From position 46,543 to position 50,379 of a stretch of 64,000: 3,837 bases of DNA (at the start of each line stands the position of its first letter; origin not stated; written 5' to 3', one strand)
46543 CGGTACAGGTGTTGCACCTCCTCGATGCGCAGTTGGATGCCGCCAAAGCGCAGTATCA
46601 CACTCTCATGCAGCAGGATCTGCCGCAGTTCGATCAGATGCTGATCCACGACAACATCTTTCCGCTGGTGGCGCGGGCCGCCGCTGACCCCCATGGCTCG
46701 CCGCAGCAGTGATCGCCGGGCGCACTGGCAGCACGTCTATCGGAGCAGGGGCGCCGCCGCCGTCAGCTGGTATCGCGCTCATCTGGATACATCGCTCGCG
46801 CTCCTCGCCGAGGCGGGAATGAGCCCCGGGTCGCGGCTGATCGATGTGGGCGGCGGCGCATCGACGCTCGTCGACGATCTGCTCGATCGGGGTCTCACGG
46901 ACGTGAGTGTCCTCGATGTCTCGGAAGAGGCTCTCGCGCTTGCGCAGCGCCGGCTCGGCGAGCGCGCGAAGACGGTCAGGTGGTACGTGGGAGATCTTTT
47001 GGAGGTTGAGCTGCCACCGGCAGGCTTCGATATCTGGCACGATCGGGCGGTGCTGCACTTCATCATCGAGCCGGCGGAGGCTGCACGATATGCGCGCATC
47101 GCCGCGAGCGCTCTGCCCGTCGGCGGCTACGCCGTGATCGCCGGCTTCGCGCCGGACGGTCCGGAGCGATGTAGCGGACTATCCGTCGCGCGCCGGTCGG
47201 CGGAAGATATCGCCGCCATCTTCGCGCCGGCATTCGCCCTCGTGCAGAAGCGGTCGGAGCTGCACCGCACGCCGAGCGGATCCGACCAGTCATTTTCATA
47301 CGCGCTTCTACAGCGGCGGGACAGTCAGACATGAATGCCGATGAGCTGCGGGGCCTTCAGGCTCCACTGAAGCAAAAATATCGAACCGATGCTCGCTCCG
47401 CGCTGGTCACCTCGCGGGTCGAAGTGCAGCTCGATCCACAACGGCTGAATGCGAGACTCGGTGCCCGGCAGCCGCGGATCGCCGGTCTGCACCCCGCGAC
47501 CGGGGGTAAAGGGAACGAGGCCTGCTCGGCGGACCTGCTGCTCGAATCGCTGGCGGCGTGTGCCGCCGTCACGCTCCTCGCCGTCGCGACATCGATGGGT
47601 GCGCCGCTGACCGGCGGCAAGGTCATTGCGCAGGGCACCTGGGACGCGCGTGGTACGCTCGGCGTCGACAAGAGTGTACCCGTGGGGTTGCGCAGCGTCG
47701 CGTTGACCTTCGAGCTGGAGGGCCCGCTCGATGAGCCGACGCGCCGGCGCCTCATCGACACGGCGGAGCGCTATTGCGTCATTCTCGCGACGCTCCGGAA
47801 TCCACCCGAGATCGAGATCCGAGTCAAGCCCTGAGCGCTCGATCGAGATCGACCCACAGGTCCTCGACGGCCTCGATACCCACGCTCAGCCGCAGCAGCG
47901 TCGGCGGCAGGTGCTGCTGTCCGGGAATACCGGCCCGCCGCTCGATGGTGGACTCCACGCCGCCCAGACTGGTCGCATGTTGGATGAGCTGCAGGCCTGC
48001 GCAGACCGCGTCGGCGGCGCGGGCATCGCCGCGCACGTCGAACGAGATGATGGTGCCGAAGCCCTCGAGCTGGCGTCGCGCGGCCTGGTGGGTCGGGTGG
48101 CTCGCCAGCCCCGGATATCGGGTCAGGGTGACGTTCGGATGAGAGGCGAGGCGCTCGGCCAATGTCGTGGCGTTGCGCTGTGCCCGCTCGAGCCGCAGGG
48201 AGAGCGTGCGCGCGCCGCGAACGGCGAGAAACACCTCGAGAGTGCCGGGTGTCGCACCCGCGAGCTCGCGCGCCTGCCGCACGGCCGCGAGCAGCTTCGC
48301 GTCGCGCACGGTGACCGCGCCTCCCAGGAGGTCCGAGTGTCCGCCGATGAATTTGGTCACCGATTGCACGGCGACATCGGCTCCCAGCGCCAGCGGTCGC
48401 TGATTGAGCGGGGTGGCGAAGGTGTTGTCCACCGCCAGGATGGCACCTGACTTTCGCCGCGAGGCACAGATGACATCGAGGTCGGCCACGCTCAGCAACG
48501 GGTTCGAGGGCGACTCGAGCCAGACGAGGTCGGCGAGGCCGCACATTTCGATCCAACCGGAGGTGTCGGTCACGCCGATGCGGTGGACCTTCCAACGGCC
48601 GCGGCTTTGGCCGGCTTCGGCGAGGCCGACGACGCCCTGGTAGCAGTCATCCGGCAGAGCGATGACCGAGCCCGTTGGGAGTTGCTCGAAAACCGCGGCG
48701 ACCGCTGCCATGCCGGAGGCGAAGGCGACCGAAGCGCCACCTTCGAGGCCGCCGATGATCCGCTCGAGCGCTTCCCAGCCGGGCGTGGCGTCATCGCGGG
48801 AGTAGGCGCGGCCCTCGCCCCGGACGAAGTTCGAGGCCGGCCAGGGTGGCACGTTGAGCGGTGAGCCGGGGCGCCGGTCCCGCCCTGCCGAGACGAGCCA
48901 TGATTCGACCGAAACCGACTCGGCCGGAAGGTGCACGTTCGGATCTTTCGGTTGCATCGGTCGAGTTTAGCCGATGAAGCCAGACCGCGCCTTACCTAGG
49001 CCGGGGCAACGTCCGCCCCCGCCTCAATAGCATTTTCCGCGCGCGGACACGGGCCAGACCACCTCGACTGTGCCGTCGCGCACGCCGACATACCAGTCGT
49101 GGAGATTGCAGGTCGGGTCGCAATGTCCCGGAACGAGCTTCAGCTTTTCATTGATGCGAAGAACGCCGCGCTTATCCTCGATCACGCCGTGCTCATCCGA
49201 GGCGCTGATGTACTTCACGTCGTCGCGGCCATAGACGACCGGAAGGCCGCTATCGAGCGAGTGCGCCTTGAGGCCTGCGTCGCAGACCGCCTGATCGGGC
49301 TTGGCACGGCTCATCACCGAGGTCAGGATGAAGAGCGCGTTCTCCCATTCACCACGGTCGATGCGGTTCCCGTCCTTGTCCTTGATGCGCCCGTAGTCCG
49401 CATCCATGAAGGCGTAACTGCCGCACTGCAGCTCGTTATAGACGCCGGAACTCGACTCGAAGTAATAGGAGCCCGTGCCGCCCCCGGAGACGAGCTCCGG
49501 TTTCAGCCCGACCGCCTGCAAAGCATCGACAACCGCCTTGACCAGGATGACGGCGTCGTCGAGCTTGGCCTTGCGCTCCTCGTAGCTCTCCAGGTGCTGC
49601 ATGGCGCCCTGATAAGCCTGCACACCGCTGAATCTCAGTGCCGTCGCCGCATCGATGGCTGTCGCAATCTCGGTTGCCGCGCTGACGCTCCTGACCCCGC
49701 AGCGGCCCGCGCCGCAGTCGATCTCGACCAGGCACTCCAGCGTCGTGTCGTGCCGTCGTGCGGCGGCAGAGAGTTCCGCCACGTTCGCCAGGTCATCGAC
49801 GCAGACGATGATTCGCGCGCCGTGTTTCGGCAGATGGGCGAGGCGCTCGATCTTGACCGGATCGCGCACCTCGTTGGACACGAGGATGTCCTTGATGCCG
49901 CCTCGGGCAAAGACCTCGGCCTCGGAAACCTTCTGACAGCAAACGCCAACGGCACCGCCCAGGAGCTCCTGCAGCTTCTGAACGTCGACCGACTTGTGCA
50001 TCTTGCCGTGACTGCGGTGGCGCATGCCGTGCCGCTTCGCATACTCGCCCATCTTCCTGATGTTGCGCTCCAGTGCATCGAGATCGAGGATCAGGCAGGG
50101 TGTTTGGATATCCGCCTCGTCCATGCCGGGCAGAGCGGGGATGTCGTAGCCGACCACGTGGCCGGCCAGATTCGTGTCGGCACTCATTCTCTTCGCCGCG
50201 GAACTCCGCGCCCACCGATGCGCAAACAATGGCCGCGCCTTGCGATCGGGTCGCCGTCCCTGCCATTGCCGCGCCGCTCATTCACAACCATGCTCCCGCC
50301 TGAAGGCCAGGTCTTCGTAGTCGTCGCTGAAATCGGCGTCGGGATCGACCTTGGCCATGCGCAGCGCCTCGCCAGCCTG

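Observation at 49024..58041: LysR-controlled cluster combining DgcN/DgcA-like D-glutamate enzymes with GGT, LysA, an exported PBP-like serine hydrolase and a DSD1 PLP enzyme: putative murein-peptide / D-amino-acid catabolic module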

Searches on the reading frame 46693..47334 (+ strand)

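Call 79: search_protein_families(library=pfam, proteins=[window:46693-47334:+], max_evalue=0.001)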
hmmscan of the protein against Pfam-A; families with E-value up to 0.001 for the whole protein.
window:46693-47334:+ (213 aa): 4 families
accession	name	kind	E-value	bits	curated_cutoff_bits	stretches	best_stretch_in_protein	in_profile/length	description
PF13649.12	Methyltransf_25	-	1.3e-09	39.1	27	1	50-145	2-97/97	Methyltransferase domain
PF08241.18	Methyltransf_11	-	8.1e-09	36.4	21.2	1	51-132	2-81/95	Methyltransferase domain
PF08242.18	Methyltransf_12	-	3.5e-08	34.5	30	1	50-134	1-88/98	Methyltransferase domain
PF13847.12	Methyltransf_31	-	7.7e-07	29.3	27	1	45-150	3-110/145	Methyltransferase domain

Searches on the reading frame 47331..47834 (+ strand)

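Call 79: search_protein_families(library=pfam, proteins=[window:47331-47834:+], max_evalue=0.001)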
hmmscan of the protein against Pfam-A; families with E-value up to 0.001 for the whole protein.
window:47331-47834:+ (167 aa): 1 family
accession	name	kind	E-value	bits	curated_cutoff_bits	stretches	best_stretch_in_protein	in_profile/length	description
PF02566.24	OsmC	-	2.6e-15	57.1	27.5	1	60-163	2-99/100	OsmC-like protein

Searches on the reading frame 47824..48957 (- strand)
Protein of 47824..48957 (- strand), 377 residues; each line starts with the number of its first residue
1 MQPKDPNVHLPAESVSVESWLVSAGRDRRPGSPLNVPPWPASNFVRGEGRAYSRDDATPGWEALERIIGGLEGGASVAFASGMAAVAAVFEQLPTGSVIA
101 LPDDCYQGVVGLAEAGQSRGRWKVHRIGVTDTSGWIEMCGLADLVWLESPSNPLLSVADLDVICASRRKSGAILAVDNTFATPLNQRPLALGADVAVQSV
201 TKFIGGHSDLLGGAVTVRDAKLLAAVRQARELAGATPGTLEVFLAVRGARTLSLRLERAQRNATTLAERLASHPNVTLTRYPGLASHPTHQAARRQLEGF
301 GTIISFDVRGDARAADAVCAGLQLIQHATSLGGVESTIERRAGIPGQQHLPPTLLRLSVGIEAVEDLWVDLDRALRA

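Call 3: search_protein_families(library=pfam, proteins=[window:47824-48957:-])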
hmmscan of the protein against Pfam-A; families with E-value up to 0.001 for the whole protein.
window:47824-48957:- (377 aa): 1 family
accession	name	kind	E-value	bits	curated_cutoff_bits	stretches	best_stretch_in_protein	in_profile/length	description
PF01053.26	Cys_Met_Meta_PP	-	2.3e-86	290.2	27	1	48-375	42-380/381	Cys/Met metabolism PLP-dependent enzyme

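Call 4: search_protein_families(library=ncbifam, proteins=[window:47824-48957:-])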
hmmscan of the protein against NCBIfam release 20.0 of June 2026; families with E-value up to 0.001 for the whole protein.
window:47824-48957:- (377 aa): 43 families (the best 25 are shown)
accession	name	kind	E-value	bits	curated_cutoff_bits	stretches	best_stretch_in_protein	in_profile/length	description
NF005758.0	PRK07582.1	equivalog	2.7e-102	342.3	440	1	23-376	16-369/372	cystathionine gamma-lyase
NF005871.0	PRK07811.1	equivalog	3.5e-84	282.6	513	1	48-376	51-387/389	cystathionine gamma-synthase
TIGR02080.1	O_succ_thio_ly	equivalog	7.3e-74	248.8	504.55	1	51-377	44-381/382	cystathionine gamma-synthase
NF006347.0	PRK08574.1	equivalog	2.4e-71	240.5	477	1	45-376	40-383/385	cystathionine gamma-synthase family protein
NF006097.0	PRK08249.1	equivalog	1.2e-69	234.6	600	1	45-376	53-394/402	cystathionine gamma-synthase family protein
NF005810.0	PRK07671.1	equivalog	4.9e-68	229.9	594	1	47-375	39-376/377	bifunctional cystathionine gamma-lyase/homocysteine desulfhydrase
NF006450.0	PRK08776.1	equivalog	5.3e-67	226.3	730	1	49-375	49-388/405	O-succinylhomoserine (thiol)-lyase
NF004821.0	PRK06176.1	equivalog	5.7e-67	226.2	642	1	48-376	40-377/380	cystathionine gamma-synthase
NF005961.0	PRK08045.1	equivalog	3.5e-66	223.5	690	1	45-377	39-382/386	cystathionine gamma-synthase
NF005976.0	PRK08064.1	equivalog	4.6e-66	223.4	627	1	51-376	47-381/390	cystathionine beta-lyase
TIGR01328.1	met_gam_lyase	equivalog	3.7e-64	217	549.7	1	48-376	49-389/391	methionine gamma-lyase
NF005695.0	PRK07503.1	equivalog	2.4e-61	207.6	666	1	48-376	55-395/403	methionine gamma-lyase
NF006003.0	PRK08133.1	equivalog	1e-60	205.5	522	1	48-376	56-395/396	O-succinylhomoserine sulfhydrylase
NF005047.0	PRK06460.1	equivalog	1.5e-60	205.1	501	1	43-375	30-372/376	hypothetical protein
TIGR01329.1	cysta_beta_ly_E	equivalog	2.6e-60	204.1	487.5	1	52-376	41-379/383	cystathionine beta-lyase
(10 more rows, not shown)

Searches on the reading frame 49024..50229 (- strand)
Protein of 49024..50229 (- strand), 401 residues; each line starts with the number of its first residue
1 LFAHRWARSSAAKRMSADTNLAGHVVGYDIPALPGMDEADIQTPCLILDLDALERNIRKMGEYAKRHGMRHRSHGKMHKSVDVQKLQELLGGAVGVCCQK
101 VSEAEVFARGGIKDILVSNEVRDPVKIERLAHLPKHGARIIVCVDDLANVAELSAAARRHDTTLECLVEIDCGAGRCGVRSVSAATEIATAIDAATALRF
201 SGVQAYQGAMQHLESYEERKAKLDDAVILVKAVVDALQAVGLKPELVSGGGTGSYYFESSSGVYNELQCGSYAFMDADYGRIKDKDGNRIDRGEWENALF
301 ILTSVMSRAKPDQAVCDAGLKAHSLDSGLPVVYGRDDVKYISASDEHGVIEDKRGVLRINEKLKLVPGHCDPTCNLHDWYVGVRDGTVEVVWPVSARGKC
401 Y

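Call 3: search_protein_families(library=pfam, proteins=[window:49024-50229:-])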
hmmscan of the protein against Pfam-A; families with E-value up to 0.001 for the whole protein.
window:49024-50229:- (401 aa): 2 families
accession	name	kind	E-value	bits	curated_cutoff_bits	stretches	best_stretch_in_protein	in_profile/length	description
PF01168.26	Ala_racemase_N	-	3.6e-26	92.7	24.1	1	49-276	2-218/220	Alanine racemase, N-terminal domain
PF14031.13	D-ser_dehydrat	-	2.4e-19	70.2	22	1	298-383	1-97/97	Putative serine dehydratase domain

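Call 4: search_protein_families(library=ncbifam, proteins=[window:49024-50229:-])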
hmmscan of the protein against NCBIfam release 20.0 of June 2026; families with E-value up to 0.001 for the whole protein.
window:49024-50229:- (401 aa): 1 family
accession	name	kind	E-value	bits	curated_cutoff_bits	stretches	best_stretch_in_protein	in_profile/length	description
NF045642.2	HdxyAspAldBhcC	equivalog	1.3e-224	745.4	690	1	15-401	1-387/387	3-hydroxy-D-aspartate aldolase BhcC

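Call 14: search_solved_structures(query=window:49024-50187:-, max_evalue=0.00001)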
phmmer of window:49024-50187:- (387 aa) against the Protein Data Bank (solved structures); distinct sequences matched with E-value up to 0.00001: 10.
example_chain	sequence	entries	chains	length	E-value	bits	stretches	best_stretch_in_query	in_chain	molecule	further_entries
6qkb_A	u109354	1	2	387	3e-205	684.8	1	1-387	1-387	D-3-hydroxyaspartate aldolase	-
7dib_A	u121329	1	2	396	8.3e-97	327.9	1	16-385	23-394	D-threonine aldolase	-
4v15_A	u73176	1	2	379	2.6e-91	309.8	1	17-384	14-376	D-THREONINE ALDOLASE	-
7yqa_A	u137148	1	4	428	1.7e-84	287.3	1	9-384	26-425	D-threonine aldolase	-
3wqg_A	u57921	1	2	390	6.8e-22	81.3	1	27-315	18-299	D-threo-3-hydroxyaspartate dehydratase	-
3wqc_A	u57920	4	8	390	6.9e-22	81.3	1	27-315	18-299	D-threo-3-hydroxyaspartate dehydratase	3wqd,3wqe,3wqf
4pb3_A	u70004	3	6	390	8e-22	81.1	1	27-315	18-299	D-threo-3-hydroxyaspartate dehydratase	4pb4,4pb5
3anu_A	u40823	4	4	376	7.7e-21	77.9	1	27-379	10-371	D-serine dehydratase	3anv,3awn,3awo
3gwq_A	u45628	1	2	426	8.4e-15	58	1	25-317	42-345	D-serine deaminase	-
3llx_A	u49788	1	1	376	1.1e-11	47.7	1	28-373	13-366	Predicted amino acid aldolase or racemase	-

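Call 37: find_related_loci(query=window:49024-50187:-, collection=genome_contigs, flank=6000)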
Query window:49024-50187:- (387 aa) in genome_contigs; peptide patterns used: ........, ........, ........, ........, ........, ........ (x = any residue, [..] = any of these).
600 stretches matched a pattern (row limit reached: there are more); 575 encode a relative of the query (tblastn E <= 1e-3); the best 80 are kept; 80 distinct loci.
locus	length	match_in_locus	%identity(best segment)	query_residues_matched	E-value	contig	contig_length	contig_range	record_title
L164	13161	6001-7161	85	1-387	0e+0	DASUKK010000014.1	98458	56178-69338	MAG TPA_asm: Steroidobacteraceae bacterium isolate SMAG_U1512 k141_1502472, whole genome shotgun sequence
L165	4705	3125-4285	84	1-387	0e+0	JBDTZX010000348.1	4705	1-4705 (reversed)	MAG: Rhodanobacter sp. isolate cluster4_bin.177 NODE_76945_length_4705_cov_23.581720, whole genome shotgun sequence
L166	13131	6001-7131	86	11-387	0e+0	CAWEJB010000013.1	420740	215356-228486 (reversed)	MAG: uncultured proteobacterium isolate MFD06092.bin.1.211 genome assembly, contig: contig_59028, whole genome shotgun s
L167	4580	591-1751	82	1-387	0e+0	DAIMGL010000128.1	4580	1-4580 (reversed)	MAG TPA_asm: Rhodanobacteraceae bacterium isolate CTOTU41418 NODE_3054_length_4580_cov_15.879558, whole genome shotgun s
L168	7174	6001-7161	83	1-387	0e+0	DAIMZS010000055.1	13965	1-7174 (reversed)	MAG TPA_asm: Rudaea sp. isolate CTOTU9900 NODE_1177_length_13965_cov_11.679152, whole genome shotgun sequence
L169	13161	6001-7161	82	1-387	0e+0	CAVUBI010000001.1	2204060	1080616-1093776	MAG: uncultured Gammaproteobacteria bacterium isolate MFD05537.bin.2.84 genome assembly, contig: contig_1108, whole geno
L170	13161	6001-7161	81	1-387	0e+0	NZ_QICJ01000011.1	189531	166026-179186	Dyella sp. AtDHG13 Ga0060192_111, whole genome shotgun sequence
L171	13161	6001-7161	81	1-387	0e+0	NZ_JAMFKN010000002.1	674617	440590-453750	Limibaculum sediminis strain FT325 NODE_2_length_674617_cov_190.570254, whole genome shotgun sequence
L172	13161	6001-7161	81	1-387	0e+0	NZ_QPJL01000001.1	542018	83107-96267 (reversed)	Paracoccus lutimaris strain CECT 8525 Ga0244622_101, whole genome shotgun sequence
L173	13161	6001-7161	83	1-387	0e+0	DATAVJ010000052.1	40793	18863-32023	MAG TPA_asm: Rudaea sp. isolate SMAG_U5596 k141_236426, whole genome shotgun sequence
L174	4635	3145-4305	79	1-387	0e+0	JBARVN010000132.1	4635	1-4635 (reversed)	MAG: Albidovulum sp. isolate MFD12160_ilm_asm_bin5 k127_180717, whole genome shotgun sequence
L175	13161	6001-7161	79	1-387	0e+0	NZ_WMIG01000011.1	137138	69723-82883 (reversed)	Paracoccus litorisediminis strain NBRC 112902 Scaffold11, whole genome shotgun sequence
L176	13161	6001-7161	78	1-387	0e+0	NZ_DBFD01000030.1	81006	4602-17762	MAG: Paracoccus sp. UBA889 UBA889_contig_6276, whole genome shotgun sequence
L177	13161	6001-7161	79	1-387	0e+0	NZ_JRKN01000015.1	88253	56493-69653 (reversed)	Paracoccus halophilus strain JCM 14014 Contig_15, whole genome shotgun sequence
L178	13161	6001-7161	79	1-387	0e+0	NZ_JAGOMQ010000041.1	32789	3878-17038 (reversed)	MAG: Amaricoccus sp. isolate Go_SlAct_bin_99 Go_SlAct_4288_length_32789_cov_9.828180, whole genome shotgun sequence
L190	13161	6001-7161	79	1-387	0e+0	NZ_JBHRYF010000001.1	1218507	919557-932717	Luteimonas notoginsengisoli strain KCTC 42211 platanus_K_25_97_1, whole genome shotgun sequence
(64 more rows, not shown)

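Call 40: search_protein_families(library=ncbifam, proteins=[L172:2833-3657:-, L172:3840-5030:+, L172:4966-5991:+, L172:6001-7164:+, L172:7161-8126:+], max_evalue=1e-40)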
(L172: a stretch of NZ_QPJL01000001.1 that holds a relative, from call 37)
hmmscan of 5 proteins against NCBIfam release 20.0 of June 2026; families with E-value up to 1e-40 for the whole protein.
L172:2833-3657:- (274 aa): 5 families
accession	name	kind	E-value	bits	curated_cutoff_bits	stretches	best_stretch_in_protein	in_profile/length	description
NF045644.1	TransRegBhcR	equivalog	5.2e-123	409.5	350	1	4-267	3-265/267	HTH-type transcriptional regulator BhcR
NF008601.2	PRK11569.1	equivalog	1.8e-60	204.4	380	1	4-264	5-269/276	glyoxylate bypass operon transcriptional repressor IclR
NF007548.0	PRK10163.1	equivalog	8.2e-53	179.2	406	1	3-266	2-264/271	HTH-type transcriptional repressor AllR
TIGR02431.1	pcaR_pcaU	subfamily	1.5e-43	148.9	284.75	1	24-249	5-229/248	beta-ketoadipate pathway transcriptional regulators, PcaR/PcaU/PobR family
NF011671.1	PRK15090.1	equivalog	1.7e-42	145.4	275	1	22-264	8-250/256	DNA-binding transcriptional regulator KdgR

L172:3840-5030:+ (396 aa): 2 families
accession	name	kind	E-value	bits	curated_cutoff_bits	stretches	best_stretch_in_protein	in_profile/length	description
NF045640.1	AspGlyoxATaseBhcA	equivalog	2.4e-224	744.5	650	1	1-395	1-395/395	L-aspartate--glyoxylate aminotransferase BhcA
NF046070.1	PyrdoxPyrvTramin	equivalog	5.8e-53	180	600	1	10-350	11-349/369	pyridoxamine--pyruvate transaminase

L172:4966-5991:+ (341 aa): 16 families
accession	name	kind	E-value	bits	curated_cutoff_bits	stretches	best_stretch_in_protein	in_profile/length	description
NF045641.2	BHydaspDhtseBhcB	equivalog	1.1e-180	599.6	550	1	29-340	1-312/312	beta-hydroxyaspartate dehydratase BhcB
NF005454.0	PRK07048.1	equivalog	2.5e-106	355.5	452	1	28-338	5-316/324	threo-3-hydroxy-L-aspartate ammonia-lyase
NF005292.0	PRK06815.1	equivalog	1.2e-76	257.9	371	1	33-338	6-313/320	threonine/serine dehydratase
NF005600.0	PRK07334.1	equivalog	1.5e-75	254.3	496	1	31-334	11-313/408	threonine ammonia-lyase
TIGR01127.1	ilvA_1Cterm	equivalog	2.9e-75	253.6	378.75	1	49-337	1-290/380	threonine ammonia-lyase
NF006389.0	PRK08638.1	equivalog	8.9e-73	245.1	453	1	31-338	10-320/333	bifunctional threonine ammonia-lyase/L-serine ammonia-lyase TdcB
NF005147.0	PRK06608.1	equivalog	1e-67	228.4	380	1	31-335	7-313/339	serine/threonine dehydratase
NF006094.0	PRK08246.1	subfamily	4.5e-65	220.1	331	1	31-338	6-309/310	serine/threonine dehydratase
NF005680.0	PRK07476.1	equivalog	1.8e-62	211.2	413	1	31-336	6-314/326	hydroxyectoine utilization dehydratase EutB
NF006390.0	PRK08639.1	equivalog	2.8e-57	194.6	421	1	31-338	8-320/418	threonine ammonia-lyase IlvA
NF006674.0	PRK09224.1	subfamily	4.5e-56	190.6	577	1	39-338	16-319/508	threonine ammonia-lyase IlvA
TIGR01124.1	ilvA_2Cterm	equivalog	6.4e-55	186.7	411.3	1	38-338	7-311/499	threonine ammonia-lyase, biosynthetic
TIGR02991.1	ectoine_eutB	equivalog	2.7e-54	184.3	413.35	1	31-336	2-309/317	hydroxyectoine utilization dehydratase EutB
NF004771.0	PRK06110.1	equivalog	9.2e-54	182.7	317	1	30-337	3-311/323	threonine dehydratase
TIGR02079.1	THD1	equivalog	8.6e-53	179.6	440.55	1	35-338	3-312/410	threonine ammonia-lyase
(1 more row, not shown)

L172:6001-7164:+ (387 aa): 1 family
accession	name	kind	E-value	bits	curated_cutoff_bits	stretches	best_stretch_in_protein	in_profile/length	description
NF045642.2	HdxyAspAldBhcC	equivalog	4e-235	780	690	1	1-387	1-387/387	3-hydroxy-D-aspartate aldolase BhcC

L172:7161-8126:+ (321 aa): 7 families
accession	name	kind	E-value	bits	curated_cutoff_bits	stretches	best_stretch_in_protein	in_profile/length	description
NF045643.1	ImmsucRedBhcD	equivalog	5e-171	568.3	500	1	2-321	1-321/321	iminosuccinate reductase BhcD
TIGR02371.1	ala_DH_arch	equivalog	2.8e-54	184.5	409.15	1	3-320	3-323/325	alanine dehydrogenase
NF006141.0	PRK08291.1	equivalog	4.2e-49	167.3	408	1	8-318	10-327/330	cyclodeaminase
NF005296.0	PRK06823.1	equivalog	1.3e-48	165.6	438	1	2-308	1-311/315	ornithine cyclodeaminase family protein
NF004793.0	PRK06141.1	equivalog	9.8e-44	149.6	322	1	2-312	1-313/314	bifunctional Delta(1)-pyrroline-2-carboxylate/Delta(1)-piperideine-2-carboxylate reductase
TIGR02992.1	ectoine_eutC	equivalog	1.5e-42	145.9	471.65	1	10-315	9-321/326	ectoine utilization protein EutC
NF006379.0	PRK08618.1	equivalog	3.3e-41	141.7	417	1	2-320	1-325/326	ornithine cyclodeaminase family protein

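Call 84: search_protein_families(library=pfam, proteins=[L169:2706-3902:+, L169:4001-5455:+, L169:4056-5684:+, L169:7645-9300:+, L190:4304-5656:+, L190:2921-3940:+, L190:7742-8659:+, L190:8328-9752:+], max_evalue=0.00001)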
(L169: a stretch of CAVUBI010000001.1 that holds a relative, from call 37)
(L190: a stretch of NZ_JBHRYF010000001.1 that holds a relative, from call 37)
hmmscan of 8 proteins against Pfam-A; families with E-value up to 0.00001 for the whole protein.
L169:2706-3902:+ (398 aa): 0 families

L169:4001-5455:+ (484 aa): 0 families

L169:4056-5684:+ (542 aa): 2 families
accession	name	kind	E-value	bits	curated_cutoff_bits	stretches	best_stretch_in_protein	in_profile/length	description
PF00199.24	Catalase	-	8.8e-181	601.5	25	1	56-433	1-380/383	Catalase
PF06628.17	Catalase-rel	-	1.3e-13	51.4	30.1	1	465-526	4-64/65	Catalase-related immune-responsive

L169:7645-9300:+ (551 aa): 0 families

L190:4304-5656:+ (450 aa): 1 family
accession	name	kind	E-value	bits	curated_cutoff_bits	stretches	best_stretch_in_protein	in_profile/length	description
PF03069.20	FmdA_AmdA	-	4.4e-18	65.8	27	1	291-348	209-267/373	Acetamidase/Formamidase family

L190:2921-3940:+ (339 aa): 0 families

L190:7742-8659:+ (305 aa): 0 families

L190:8328-9752:+ (474 aa): 0 families
